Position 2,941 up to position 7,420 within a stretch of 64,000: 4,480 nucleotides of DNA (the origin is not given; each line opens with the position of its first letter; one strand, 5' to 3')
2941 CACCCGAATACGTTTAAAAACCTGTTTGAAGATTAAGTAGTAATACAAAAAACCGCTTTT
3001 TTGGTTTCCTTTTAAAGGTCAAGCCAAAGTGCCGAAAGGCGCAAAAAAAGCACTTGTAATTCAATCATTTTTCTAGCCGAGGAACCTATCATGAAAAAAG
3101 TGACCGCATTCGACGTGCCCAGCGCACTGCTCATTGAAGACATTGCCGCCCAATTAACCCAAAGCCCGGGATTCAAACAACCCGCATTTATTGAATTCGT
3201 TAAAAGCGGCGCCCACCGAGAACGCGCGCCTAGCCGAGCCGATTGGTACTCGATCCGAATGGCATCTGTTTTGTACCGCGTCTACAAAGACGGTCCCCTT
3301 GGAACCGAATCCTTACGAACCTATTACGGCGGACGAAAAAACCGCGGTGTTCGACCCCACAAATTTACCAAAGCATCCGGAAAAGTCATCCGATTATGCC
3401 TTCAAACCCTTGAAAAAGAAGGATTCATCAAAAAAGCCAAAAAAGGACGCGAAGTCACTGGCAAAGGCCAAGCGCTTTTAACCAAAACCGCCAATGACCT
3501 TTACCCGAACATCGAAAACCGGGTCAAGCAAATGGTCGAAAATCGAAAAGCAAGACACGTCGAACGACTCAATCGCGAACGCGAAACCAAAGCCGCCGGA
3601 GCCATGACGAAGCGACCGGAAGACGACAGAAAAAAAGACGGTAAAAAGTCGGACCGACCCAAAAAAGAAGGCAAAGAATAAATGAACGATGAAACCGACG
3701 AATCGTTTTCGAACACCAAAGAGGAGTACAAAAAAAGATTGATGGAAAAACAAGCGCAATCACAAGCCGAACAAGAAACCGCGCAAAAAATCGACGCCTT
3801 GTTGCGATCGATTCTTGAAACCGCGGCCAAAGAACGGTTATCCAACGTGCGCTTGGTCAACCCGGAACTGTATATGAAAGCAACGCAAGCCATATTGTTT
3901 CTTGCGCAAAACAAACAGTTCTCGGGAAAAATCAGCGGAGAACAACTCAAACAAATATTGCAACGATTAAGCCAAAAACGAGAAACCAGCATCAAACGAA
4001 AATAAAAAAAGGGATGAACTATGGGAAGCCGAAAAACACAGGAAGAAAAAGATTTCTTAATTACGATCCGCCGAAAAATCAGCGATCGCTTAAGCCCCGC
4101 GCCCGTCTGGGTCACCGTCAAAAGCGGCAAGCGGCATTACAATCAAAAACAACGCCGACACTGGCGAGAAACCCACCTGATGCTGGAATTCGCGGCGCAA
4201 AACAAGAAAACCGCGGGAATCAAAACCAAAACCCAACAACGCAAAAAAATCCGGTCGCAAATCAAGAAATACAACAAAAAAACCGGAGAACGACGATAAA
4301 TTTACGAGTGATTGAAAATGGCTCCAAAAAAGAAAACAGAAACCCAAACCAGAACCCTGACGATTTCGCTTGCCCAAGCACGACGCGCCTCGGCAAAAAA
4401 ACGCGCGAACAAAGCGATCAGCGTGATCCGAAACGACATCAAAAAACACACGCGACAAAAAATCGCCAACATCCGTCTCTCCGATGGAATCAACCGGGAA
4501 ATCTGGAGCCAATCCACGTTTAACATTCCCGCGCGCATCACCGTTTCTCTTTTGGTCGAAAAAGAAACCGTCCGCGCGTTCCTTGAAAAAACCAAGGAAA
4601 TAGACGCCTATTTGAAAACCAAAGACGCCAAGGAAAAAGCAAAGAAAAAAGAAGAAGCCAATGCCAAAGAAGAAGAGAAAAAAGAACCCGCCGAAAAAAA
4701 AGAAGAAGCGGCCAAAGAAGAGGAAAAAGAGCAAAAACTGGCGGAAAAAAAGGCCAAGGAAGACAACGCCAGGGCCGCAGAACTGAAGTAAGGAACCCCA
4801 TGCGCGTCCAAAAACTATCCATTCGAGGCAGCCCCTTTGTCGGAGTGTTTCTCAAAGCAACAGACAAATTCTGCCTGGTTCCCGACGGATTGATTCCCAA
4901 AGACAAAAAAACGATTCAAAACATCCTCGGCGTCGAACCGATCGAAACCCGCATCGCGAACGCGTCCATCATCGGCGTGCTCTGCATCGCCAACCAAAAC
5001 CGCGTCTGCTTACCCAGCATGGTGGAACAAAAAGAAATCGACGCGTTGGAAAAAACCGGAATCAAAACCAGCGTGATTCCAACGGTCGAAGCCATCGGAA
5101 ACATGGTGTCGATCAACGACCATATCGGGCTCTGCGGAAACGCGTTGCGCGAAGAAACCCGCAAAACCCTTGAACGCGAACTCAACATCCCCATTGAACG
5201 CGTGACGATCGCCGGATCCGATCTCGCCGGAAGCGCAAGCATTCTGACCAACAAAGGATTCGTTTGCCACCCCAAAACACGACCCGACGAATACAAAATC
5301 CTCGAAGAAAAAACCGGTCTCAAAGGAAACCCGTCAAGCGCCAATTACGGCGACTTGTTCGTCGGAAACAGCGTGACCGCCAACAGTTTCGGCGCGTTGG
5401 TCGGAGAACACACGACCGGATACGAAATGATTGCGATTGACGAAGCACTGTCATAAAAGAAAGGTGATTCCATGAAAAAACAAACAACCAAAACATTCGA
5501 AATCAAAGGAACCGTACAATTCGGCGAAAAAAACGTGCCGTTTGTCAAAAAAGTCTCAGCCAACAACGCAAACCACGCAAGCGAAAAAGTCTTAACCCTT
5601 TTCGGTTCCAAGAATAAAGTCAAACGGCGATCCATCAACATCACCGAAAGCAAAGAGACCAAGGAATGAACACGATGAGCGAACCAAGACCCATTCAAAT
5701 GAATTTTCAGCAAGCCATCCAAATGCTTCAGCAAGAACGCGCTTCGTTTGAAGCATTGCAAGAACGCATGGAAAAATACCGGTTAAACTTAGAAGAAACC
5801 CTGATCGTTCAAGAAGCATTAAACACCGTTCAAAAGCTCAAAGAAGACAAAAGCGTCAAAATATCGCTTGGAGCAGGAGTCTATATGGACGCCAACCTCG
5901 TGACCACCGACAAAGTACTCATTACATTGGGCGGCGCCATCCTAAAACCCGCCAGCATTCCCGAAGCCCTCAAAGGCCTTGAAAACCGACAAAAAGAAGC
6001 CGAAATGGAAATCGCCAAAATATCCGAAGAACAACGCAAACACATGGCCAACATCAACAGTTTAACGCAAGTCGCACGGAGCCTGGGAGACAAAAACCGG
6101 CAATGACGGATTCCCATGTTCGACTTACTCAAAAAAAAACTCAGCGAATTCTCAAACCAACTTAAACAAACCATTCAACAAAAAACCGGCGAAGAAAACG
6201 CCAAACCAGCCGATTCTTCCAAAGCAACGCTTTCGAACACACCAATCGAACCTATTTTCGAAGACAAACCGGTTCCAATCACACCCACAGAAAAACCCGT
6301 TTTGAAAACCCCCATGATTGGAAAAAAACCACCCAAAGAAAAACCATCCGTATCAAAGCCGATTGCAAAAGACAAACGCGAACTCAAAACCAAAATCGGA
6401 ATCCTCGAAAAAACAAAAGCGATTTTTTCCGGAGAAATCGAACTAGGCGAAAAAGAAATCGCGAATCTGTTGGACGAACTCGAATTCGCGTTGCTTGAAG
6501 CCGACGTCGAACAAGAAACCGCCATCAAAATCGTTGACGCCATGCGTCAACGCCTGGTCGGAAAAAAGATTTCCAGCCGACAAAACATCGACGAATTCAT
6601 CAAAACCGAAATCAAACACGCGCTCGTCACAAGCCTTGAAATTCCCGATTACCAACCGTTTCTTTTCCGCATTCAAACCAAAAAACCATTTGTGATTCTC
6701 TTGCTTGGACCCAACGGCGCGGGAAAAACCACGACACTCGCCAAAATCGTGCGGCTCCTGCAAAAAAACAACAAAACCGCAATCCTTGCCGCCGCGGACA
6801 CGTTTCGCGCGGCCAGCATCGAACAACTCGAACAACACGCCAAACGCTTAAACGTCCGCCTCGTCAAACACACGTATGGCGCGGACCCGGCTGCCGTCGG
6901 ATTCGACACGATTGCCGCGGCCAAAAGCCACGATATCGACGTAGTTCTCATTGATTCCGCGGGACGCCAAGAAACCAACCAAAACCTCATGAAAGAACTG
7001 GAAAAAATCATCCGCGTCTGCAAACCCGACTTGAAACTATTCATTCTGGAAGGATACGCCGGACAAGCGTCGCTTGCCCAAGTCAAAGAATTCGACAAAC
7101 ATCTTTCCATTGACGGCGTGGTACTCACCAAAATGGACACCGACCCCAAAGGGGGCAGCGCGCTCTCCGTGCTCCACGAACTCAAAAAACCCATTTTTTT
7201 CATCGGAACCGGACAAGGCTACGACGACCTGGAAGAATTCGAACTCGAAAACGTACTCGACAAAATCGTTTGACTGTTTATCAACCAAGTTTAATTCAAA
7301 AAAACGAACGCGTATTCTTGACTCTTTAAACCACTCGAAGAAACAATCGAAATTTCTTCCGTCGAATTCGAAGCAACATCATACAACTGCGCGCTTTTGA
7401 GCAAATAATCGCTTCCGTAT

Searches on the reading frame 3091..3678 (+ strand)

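Call 23: search_protein_families(library=pfam, proteins=[window:3091-3678:+], max_evalue=0.0001)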
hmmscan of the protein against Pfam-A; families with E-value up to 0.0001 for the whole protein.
window:3091-3678:+ (196 aa): 1 family
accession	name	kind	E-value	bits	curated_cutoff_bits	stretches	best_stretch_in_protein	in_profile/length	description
PF01090.25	Ribosomal_S19e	-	6.3e-43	146.2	29.4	1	6-137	2-134/137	Ribosomal protein S19e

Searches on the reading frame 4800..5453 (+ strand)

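Call 23: search_protein_families(library=pfam, proteins=[window:4800-5453:+], max_evalue=0.0001)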
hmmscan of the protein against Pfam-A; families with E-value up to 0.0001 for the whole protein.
window:4800-5453:+ (218 aa): 1 family
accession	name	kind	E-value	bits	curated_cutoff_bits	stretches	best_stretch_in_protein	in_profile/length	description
PF01912.23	eIF-6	-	1.3e-47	162.2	25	1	5-198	1-196/197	eIF-6 family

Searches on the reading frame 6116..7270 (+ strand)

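Call 22: search_protein_families(library=pfam, proteins=[window:6116-7270:+], max_evalue=0.001)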
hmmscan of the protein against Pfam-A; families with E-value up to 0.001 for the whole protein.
window:6116-7270:+ (385 aa): 15 families
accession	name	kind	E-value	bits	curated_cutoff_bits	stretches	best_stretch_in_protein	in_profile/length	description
PF00448.28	SRP54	-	8.7e-71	238.1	22.7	1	191-384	1-194/196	SRP54-type protein, GTPase domain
PF02881.24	SRP54_N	-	5.2e-10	39.8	22.4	1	101-165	6-74/75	SRP54-type protein, helical bundle domain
PF13604.12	AAA_30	-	2.8e-07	30.9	27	1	188-289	15-104/191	AAA domain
PF13245.12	AAA_19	-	1.5e-06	28.9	25.1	1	192-293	12-108/134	AAA domain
PF19993.5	DO-GTPase2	-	4.1e-06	27.1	27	1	194-284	3-99/226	Double-GTPase 2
PF02492.25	cobW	-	1e-05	25.7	20.7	1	193-353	2-165/180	CobW/HypB/UreG, nucleotide-binding domain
PF00005.33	ABC_tran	-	1.1e-05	26.4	25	1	193-260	13-74/137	ABC transporter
PF25199.1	nSTAND_NTPase5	-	2e-05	24.9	34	1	187-241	37-93/145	Novel STAND NTPase 5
PF07693.20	KAP_NTPase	-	4.4e-05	23.3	20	0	188-241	17-71/293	KAP family P-loop domain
PF00437.27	T2SSE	-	7.7e-05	21.9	24.9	1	185-230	136-180/370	Type II/IV secretion system protein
PF13401.12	AAA_22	-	9.9e-05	23.1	27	1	193-299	7-108/130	AAA domain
PF13207.12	AAA_17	-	0.00028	21.6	27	1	197-309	1-107/136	AAA domain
PF13479.12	AAA_24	-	0.00029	21.2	27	1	192-284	3-75/195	AAA domain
PF06414.18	Zeta_toxin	-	0.00036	20.5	22.3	1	187-234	12-58/199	Zeta toxin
PF01656.29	CbiA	-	0.00058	20.3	25.4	0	201-363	9-106/125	CobQ/CobB/MinD/ParA nucleotide binding domain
